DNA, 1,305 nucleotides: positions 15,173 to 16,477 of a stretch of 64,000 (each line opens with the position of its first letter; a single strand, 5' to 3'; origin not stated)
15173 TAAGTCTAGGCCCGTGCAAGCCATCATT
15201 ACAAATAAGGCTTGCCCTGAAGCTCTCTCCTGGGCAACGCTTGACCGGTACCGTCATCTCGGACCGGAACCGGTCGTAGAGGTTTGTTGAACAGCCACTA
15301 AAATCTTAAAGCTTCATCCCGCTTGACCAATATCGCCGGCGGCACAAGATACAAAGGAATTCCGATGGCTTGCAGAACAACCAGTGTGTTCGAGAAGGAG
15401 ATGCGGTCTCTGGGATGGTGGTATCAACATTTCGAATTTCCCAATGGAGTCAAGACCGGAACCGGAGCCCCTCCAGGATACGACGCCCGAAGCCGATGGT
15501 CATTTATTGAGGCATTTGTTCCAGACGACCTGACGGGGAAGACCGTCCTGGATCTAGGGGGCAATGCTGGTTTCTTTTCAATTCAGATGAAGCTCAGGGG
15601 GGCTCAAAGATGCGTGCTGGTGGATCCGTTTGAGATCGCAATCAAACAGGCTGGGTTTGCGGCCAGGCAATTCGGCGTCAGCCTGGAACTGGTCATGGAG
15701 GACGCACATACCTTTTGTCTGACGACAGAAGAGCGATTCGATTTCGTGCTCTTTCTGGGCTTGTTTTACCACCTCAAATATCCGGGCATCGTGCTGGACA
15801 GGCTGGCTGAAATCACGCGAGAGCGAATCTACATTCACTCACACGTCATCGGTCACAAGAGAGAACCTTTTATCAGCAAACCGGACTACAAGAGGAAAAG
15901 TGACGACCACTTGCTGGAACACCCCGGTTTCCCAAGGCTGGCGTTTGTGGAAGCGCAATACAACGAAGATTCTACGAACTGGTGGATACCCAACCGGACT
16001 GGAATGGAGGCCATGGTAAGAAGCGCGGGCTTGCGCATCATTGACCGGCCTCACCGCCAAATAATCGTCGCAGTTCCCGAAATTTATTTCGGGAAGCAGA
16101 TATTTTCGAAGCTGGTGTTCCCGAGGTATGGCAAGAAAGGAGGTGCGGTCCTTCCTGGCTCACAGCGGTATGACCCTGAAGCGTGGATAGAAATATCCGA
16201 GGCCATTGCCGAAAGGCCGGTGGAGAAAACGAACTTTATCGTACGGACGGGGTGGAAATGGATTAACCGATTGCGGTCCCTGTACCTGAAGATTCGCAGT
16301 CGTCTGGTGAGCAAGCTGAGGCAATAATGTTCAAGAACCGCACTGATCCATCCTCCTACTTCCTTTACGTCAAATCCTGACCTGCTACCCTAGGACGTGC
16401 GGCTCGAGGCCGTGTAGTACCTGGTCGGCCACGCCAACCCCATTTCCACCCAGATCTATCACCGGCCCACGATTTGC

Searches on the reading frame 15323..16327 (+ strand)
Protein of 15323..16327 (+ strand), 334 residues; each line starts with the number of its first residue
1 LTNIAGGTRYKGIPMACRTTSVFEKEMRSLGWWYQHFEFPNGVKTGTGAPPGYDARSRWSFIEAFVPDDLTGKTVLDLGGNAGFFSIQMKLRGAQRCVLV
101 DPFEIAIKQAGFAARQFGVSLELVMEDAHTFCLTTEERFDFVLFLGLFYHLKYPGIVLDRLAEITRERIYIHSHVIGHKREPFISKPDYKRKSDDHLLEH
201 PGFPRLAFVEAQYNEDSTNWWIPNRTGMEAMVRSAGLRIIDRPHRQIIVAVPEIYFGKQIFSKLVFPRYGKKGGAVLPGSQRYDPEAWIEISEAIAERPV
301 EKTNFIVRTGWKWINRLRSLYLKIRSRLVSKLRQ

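Call 93: search_protein_families(library=pfam, proteins=[window:15323-16327:+], max_evalue=0.001)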
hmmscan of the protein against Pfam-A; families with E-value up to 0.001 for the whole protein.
window:15323-16327:+ (334 aa): 5 families
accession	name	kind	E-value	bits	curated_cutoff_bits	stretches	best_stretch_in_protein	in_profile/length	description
PF13489.12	Methyltransf_23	-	8.4e-11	42.3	27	1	61-193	12-124/164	Methyltransferase domain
PF08003.17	Methyltransf_9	-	2.9e-07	30.2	23.8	1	57-161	102-202/315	Protein of unknown function (DUF1698)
PF13649.12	Methyltransf_25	-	1.4e-06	29.3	27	1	75-164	1-92/97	Methyltransferase domain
PF13847.12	Methyltransf_31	-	3.1e-06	27.4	27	1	72-172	4-108/145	Methyltransferase domain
PF08241.18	Methyltransf_11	-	5.1e-06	27.5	21.2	1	76-166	1-88/95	Methyltransferase domain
